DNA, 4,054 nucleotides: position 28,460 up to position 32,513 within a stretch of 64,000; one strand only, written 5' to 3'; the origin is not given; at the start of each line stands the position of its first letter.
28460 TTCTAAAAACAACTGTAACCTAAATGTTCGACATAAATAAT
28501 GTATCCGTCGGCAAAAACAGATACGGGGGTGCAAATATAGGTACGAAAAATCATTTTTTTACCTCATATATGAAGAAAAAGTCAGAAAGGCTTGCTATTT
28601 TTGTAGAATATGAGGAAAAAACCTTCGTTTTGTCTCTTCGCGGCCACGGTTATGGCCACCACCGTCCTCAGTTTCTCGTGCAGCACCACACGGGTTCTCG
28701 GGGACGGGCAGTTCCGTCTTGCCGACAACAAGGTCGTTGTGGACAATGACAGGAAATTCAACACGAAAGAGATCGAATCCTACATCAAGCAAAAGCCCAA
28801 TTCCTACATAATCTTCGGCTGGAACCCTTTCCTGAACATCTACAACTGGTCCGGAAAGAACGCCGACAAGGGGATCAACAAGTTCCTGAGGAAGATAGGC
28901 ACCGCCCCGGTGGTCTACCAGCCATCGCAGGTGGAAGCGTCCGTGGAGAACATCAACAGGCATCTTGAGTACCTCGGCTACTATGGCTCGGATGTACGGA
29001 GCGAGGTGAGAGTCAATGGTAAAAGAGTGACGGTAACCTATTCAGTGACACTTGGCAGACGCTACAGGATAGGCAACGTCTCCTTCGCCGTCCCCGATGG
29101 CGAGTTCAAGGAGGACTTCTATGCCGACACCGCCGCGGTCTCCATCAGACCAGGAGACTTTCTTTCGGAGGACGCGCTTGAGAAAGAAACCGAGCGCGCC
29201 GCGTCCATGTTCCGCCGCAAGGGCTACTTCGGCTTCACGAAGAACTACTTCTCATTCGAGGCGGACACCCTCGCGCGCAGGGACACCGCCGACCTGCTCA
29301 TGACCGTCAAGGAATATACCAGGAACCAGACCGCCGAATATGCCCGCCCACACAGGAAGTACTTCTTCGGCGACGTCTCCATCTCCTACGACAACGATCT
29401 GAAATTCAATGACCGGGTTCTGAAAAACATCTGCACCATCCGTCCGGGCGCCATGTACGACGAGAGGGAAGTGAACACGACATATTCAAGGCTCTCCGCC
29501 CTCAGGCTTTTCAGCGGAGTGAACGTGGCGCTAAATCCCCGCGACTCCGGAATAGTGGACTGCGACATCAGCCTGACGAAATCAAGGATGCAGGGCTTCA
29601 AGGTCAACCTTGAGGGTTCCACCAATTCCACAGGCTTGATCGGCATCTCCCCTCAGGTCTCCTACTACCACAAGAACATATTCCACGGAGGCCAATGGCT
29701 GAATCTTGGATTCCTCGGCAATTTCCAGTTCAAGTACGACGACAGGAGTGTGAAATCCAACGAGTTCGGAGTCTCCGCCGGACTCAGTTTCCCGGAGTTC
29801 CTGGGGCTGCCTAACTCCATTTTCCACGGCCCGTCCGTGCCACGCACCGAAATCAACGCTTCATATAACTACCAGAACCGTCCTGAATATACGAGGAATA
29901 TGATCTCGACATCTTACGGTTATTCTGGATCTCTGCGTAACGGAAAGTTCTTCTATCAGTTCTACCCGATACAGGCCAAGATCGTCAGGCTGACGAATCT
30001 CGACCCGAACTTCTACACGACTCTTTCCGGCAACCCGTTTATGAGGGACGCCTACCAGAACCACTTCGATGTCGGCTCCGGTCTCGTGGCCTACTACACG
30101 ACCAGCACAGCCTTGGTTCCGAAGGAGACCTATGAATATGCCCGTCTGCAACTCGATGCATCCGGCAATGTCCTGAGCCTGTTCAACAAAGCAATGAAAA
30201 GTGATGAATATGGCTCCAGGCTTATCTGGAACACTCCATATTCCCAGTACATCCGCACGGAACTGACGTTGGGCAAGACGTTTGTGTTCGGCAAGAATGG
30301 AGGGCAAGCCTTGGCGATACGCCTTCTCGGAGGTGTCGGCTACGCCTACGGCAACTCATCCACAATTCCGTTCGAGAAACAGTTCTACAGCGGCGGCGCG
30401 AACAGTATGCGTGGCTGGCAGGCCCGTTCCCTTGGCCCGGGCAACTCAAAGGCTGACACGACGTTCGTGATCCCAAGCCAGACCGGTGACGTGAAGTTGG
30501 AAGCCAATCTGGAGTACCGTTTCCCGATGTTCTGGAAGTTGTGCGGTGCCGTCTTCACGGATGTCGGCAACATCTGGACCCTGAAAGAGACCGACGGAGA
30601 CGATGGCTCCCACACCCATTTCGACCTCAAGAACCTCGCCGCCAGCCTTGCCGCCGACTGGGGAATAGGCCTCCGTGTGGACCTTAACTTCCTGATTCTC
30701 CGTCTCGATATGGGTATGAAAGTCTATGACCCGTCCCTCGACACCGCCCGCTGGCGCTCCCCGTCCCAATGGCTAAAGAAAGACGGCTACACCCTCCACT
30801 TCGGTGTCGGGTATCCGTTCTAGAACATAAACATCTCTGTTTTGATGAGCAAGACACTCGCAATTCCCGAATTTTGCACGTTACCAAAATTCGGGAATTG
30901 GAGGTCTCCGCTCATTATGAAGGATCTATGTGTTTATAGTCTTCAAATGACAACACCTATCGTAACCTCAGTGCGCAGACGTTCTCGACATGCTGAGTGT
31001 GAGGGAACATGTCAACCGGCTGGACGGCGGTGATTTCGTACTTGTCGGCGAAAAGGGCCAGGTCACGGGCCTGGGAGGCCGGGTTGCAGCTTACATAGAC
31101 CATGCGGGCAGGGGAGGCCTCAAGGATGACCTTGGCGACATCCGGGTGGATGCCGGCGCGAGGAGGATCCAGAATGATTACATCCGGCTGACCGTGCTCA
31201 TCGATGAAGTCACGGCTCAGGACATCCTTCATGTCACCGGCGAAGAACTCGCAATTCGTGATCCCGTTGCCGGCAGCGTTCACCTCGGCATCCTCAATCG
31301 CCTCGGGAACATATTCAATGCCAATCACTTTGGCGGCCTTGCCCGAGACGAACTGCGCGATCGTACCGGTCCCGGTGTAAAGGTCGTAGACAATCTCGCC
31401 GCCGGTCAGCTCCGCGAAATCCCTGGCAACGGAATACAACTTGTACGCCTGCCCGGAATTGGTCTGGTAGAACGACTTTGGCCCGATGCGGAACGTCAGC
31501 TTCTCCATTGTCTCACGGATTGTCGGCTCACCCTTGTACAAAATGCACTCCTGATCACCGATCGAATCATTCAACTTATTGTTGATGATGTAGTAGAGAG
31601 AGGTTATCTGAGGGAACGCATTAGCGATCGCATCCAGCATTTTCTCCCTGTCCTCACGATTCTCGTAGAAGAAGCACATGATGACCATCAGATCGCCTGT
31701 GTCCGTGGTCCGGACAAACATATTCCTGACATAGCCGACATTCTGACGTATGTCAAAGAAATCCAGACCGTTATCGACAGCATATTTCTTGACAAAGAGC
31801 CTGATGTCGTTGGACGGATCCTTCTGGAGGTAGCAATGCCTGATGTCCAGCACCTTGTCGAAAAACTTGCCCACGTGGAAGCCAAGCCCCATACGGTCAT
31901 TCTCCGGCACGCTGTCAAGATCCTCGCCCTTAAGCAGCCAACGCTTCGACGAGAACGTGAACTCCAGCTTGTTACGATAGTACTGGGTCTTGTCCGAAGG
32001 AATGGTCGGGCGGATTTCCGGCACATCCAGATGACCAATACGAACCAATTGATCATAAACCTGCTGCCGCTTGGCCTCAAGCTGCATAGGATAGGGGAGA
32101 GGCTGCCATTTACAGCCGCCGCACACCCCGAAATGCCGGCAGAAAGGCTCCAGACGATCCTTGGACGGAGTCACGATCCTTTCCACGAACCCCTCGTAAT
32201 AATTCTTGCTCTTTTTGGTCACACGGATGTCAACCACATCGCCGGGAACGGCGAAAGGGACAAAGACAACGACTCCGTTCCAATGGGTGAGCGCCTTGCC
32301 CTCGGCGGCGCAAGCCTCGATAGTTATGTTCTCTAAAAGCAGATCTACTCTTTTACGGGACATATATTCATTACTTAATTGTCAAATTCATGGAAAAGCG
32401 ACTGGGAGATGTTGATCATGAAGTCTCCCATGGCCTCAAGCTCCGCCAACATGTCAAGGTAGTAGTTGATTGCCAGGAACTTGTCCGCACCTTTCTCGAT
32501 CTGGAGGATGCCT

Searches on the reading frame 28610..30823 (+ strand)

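Call 13: search_protein_families(library=ncbifam, proteins=[window:28610-30823:+])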
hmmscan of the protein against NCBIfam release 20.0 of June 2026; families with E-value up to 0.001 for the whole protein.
window:28610-30823:+ (737 aa): 4 families
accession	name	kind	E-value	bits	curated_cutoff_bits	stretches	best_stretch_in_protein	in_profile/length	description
NF052279.1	lipo_TamL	exception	3.8e-181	604.2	400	1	16-737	3-747/747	translocation and assembly module lipoprotein TamL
TIGR03303.1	OM_YaeT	equivalog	2e-29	102.6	297.15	1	102-708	188-725/741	outer membrane protein assembly factor BamA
NF047950.2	ATportTamA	equivalog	1.3e-18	66.9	625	2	86-330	29-261/569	autotransporter assembly complex protein TamA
NF008287.0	PRK11067.1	subfamily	0.00019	19.9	1181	0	574-612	632-671/802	outer membrane protein assembly factor BamA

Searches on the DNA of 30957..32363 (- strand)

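Call 69: search_rna_families(sources=[L003, L086, L089, L125, L128], threshold=gathering)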
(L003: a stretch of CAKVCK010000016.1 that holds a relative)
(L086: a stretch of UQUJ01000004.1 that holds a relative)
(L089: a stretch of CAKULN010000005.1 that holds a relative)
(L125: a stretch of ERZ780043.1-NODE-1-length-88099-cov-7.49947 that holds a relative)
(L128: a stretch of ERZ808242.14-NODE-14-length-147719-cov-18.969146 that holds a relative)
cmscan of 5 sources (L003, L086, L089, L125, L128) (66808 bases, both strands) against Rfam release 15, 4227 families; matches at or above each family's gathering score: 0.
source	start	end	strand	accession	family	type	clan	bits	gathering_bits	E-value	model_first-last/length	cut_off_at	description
